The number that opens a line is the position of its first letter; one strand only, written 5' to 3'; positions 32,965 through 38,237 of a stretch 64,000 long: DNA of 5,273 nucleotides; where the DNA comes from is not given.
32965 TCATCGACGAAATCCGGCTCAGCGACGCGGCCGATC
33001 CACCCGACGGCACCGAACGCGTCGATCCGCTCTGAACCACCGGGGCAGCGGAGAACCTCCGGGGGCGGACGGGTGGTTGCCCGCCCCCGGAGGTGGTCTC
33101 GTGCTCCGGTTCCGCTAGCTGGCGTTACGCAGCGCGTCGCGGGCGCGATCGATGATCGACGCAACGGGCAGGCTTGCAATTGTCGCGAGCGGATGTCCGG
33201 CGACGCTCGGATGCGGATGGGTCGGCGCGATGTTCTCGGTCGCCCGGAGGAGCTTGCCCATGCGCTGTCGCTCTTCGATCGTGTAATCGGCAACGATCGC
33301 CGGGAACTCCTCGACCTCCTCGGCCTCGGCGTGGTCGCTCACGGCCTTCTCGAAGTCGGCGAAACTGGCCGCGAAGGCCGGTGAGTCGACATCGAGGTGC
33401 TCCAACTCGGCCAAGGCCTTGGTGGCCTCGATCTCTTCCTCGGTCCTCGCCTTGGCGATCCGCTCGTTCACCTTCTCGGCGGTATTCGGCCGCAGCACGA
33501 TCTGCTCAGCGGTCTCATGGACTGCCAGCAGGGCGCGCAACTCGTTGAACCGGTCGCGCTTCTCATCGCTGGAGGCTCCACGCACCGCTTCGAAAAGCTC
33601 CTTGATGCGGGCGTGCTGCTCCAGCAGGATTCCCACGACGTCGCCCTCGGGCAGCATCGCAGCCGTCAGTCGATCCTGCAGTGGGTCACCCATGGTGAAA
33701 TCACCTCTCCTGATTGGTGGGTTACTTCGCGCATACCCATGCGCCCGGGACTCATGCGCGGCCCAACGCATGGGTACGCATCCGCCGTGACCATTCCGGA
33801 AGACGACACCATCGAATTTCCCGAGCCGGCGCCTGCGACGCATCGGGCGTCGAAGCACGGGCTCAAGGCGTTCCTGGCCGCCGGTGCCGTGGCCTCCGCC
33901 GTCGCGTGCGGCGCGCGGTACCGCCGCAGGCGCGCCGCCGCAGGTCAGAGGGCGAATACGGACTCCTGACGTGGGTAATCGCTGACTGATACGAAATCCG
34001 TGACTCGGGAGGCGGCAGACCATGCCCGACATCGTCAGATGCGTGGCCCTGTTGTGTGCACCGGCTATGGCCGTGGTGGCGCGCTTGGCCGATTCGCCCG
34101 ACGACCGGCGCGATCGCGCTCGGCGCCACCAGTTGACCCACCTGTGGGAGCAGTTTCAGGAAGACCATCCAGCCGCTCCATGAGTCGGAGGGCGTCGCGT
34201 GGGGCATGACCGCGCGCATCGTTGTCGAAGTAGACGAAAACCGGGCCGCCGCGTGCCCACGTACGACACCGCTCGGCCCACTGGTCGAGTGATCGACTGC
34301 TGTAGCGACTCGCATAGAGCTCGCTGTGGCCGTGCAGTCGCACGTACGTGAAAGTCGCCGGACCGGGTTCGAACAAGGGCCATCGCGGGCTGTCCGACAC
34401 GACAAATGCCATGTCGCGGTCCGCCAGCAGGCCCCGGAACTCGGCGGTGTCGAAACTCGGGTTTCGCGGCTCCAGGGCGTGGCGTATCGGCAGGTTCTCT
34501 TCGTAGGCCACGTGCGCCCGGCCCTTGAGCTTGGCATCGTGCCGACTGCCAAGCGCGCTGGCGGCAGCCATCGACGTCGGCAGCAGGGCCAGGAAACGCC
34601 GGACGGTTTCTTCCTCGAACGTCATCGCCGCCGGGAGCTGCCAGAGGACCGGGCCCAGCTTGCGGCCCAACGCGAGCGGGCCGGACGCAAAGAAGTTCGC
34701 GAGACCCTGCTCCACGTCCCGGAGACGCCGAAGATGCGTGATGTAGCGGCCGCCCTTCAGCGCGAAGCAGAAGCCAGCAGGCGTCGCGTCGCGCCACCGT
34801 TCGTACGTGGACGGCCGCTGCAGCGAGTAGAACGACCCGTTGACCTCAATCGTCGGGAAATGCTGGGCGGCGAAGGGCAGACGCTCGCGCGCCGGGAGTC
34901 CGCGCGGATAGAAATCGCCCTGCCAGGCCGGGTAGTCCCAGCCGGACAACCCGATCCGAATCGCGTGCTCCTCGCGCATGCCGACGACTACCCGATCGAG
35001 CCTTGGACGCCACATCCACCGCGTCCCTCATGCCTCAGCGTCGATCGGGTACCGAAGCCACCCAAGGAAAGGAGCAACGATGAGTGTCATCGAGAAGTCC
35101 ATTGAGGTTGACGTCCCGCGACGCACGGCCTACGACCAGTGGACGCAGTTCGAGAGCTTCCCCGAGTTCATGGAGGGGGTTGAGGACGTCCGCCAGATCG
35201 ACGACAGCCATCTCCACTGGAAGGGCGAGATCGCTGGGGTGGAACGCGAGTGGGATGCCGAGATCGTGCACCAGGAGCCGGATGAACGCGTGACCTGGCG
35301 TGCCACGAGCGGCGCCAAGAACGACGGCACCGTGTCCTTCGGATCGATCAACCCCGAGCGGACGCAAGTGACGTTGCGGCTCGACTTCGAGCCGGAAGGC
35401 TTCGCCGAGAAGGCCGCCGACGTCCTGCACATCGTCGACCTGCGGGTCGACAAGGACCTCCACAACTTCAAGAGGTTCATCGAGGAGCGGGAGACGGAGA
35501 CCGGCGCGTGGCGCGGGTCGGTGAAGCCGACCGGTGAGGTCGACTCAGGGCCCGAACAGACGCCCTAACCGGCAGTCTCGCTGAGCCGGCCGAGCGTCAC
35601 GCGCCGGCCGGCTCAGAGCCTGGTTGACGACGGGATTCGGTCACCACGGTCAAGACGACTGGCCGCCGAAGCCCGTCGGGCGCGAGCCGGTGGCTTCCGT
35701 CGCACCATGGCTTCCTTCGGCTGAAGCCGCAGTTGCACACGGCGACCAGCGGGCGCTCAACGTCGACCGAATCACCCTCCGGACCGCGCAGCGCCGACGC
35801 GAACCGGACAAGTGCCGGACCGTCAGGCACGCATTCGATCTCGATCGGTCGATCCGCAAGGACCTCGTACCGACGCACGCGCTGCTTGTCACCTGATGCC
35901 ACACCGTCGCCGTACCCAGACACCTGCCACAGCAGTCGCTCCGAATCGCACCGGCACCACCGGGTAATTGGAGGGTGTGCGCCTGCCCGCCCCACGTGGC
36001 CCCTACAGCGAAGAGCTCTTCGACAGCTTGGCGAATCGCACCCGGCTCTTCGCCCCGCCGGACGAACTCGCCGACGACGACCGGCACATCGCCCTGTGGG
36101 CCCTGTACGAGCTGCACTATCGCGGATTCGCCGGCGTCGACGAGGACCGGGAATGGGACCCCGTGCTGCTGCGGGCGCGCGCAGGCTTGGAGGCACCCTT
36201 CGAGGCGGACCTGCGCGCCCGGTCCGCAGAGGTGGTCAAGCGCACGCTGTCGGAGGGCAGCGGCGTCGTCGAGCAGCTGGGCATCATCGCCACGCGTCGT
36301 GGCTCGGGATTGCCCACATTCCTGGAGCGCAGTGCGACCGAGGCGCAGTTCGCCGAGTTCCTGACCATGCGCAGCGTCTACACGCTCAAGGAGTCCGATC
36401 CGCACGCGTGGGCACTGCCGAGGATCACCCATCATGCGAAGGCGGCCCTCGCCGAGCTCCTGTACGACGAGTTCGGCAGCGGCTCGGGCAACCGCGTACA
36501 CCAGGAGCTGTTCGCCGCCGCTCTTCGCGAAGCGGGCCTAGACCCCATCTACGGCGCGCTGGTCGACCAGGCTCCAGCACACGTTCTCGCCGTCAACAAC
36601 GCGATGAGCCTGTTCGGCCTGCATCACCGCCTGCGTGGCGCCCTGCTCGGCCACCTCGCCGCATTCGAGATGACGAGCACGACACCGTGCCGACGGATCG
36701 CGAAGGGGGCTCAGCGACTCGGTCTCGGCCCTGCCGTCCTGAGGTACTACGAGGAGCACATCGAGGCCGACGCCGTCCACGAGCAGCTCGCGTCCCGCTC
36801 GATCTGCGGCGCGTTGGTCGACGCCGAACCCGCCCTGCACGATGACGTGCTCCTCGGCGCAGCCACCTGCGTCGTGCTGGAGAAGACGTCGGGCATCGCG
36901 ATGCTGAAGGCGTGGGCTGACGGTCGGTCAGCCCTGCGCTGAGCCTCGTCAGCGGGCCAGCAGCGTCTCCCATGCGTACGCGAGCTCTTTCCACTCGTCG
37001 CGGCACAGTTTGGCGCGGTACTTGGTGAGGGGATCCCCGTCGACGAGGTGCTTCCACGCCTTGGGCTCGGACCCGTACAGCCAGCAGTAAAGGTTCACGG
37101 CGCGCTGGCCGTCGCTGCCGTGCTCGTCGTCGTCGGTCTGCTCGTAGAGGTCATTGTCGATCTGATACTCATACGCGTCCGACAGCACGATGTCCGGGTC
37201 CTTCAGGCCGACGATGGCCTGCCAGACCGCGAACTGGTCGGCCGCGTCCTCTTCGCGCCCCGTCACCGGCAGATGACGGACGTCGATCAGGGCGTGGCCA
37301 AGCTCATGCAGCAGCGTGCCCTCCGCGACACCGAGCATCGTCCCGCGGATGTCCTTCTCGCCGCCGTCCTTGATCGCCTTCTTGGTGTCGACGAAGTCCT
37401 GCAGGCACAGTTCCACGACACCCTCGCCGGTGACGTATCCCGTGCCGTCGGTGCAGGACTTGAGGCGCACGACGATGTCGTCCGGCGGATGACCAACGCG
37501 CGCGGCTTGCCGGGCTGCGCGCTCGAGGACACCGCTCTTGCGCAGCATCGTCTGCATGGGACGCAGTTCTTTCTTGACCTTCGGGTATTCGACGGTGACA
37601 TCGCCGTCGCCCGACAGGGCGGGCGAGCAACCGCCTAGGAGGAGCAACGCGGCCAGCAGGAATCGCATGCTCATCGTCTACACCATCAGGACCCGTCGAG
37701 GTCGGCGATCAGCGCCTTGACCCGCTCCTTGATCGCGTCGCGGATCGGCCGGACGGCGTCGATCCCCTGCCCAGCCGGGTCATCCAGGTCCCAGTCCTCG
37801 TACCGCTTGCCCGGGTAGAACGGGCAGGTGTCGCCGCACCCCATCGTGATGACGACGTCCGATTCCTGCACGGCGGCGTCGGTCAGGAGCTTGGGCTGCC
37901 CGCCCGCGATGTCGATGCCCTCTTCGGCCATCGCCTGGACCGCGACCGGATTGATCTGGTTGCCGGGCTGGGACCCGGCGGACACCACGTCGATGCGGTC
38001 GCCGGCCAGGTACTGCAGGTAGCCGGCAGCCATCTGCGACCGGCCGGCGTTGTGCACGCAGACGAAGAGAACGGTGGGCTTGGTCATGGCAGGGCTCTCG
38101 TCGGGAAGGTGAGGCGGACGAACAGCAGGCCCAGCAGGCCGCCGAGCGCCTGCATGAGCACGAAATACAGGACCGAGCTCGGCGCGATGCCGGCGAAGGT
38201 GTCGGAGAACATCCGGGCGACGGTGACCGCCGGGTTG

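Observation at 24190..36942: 12-kb general-stress island defined by 16 GNNT-N15/16-GGGTA promoter-like elements next to a SigB/SigF-like sigma factor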

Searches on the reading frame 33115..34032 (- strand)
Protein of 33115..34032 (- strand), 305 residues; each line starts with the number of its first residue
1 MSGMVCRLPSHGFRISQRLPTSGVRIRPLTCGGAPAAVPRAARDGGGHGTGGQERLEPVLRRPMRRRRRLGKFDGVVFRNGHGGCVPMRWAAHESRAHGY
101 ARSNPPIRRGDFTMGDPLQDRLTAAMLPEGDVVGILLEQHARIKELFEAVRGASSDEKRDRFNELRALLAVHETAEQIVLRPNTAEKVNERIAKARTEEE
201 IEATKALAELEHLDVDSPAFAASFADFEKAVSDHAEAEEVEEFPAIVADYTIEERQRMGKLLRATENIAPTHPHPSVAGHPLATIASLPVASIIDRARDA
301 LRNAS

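Call 11: search_protein_families(library=pfam, proteins=[window:33115-34032:-], max_evalue=0.01)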
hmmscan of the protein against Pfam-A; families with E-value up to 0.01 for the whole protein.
window:33115-34032:- (305 aa): 1 family
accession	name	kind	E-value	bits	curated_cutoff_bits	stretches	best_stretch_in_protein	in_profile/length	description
PF01814.28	Hemerythrin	-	4.4e-08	34.1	25.3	1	133-246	3-127/127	Hemerythrin HHE cation binding domain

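Call 13: search_protein_families(library=ncbifam, proteins=[window:33115-34032:-], max_evalue=0.001)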
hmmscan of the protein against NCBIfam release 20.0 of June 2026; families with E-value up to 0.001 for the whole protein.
window:33115-34032:- (305 aa): 0 families

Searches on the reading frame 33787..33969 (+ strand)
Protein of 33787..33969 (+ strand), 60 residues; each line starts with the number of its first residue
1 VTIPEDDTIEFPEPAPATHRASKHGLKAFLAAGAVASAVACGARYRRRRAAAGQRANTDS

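Call 64: search_protein_families(library=pfam, proteins=[window:33787-33969:+], max_evalue=1)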
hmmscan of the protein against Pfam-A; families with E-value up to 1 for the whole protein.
window:33787-33969:+ (60 aa): 0 families

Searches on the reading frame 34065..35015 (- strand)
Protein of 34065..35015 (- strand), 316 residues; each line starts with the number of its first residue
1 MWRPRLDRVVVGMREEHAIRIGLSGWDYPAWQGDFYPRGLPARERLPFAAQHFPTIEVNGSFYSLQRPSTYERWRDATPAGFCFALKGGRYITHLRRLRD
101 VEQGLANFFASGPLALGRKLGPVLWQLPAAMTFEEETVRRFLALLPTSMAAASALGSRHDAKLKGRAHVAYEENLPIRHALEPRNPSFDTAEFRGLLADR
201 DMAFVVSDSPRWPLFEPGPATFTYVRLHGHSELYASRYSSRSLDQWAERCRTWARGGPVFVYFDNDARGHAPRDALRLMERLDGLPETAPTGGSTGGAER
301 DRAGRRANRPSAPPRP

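Call 12: search_protein_families(library=pfam, proteins=[window:34065-35015:-], max_evalue=0.01)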
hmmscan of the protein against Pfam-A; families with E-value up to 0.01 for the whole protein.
window:34065-35015:- (316 aa): 1 family
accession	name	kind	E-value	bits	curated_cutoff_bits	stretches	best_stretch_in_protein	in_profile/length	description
PF01904.24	DUF72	-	1.9e-66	224.6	25.3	1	36-281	1-217/217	Protein of unknown function DUF72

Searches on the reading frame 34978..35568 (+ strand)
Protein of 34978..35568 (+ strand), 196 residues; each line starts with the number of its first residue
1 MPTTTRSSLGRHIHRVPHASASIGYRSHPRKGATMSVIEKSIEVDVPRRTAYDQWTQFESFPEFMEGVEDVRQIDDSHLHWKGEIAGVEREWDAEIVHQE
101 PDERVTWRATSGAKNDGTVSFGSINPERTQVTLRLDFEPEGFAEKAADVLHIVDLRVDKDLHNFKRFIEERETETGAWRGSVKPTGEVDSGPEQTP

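Call 12: search_protein_families(library=pfam, proteins=[window:34978-35568:+], max_evalue=0.01)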
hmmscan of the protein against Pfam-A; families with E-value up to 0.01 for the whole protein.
window:34978-35568:+ (196 aa): 2 families
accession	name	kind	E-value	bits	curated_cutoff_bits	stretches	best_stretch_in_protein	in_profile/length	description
PF03364.25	Polyketide_cyc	-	2.4e-19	70.2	23.4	1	44-162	1-122/126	Polyketide cyclase / dehydrase and lipid transport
PF10604.15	Polyketide_cyc2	-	2.3e-07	31.6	27.4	1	37-166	3-139/142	Polyketide cyclase / dehydrase and lipid transport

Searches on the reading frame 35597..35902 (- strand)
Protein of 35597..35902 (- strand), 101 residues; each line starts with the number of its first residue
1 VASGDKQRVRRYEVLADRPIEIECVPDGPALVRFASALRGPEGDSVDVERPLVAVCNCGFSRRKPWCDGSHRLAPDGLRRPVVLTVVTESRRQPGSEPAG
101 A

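Call 64: search_protein_families(library=pfam, proteins=[window:35597-35902:-], max_evalue=1)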
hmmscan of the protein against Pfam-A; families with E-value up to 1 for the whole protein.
window:35597-35902:- (101 aa): 1 family
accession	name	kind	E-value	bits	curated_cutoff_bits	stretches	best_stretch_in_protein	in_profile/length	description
PF09360.15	zf-CDGSH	-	4.5e-12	46.5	29.5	1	27-72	1-48/48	Iron-binding zinc finger CDGSH type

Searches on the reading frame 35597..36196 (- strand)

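Call 12: search_protein_families(library=pfam, proteins=[window:35597-36196:-], max_evalue=0.01)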
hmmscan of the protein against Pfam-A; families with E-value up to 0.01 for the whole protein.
window:35597-36196:- (199 aa): 1 family
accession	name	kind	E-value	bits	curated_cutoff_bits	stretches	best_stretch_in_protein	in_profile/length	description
PF09360.15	zf-CDGSH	-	2.9e-11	43.9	29.5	1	125-170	1-48/48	Iron-binding zinc finger CDGSH type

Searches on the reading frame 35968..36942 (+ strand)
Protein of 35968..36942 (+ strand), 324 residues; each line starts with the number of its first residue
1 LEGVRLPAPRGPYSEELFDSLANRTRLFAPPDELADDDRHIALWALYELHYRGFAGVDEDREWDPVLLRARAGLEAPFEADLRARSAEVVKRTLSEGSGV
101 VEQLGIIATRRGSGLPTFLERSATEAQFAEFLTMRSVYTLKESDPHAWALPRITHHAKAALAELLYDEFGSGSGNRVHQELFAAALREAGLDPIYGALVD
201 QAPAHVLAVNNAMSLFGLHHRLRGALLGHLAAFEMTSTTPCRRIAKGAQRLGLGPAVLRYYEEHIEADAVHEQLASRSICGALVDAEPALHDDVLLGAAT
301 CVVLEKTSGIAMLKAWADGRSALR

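Call 12: search_protein_families(library=pfam, proteins=[window:35968-36942:+], max_evalue=0.01)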
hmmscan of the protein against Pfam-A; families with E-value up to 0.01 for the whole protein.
window:35968-36942:+ (324 aa): 1 family
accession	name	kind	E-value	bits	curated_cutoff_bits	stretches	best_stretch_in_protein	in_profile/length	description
PF14518.11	Haem_oxygenas_2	-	1.2e-52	178.7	28.9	1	130-304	2-175/177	Iron-containing redox enzyme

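Call 13: search_protein_families(library=ncbifam, proteins=[window:35968-36942:+], max_evalue=0.001)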
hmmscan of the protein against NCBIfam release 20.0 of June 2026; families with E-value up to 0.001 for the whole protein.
window:35968-36942:+ (324 aa): 0 families

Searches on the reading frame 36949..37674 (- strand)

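Call 12: search_protein_families(library=pfam, proteins=[window:36949-37674:-], max_evalue=0.01)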
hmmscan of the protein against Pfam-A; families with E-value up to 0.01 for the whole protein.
window:36949-37674:- (241 aa): 1 family
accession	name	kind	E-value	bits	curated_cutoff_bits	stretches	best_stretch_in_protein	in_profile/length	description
PF14247.12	DUF4344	-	8.6e-42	143.8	29.6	1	34-239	6-220/220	Putative metallopeptidase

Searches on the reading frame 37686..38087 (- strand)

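Call 12: search_protein_families(library=pfam, proteins=[window:37686-38087:-], max_evalue=0.01)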
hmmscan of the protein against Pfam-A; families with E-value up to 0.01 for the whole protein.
window:37686-38087:- (133 aa): 1 family
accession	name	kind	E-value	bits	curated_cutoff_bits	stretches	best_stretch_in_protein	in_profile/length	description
PF01451.26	LMWPc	-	2.7e-22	80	23.2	1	6-126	1-143/144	Low molecular weight phosphotyrosine protein phosphatase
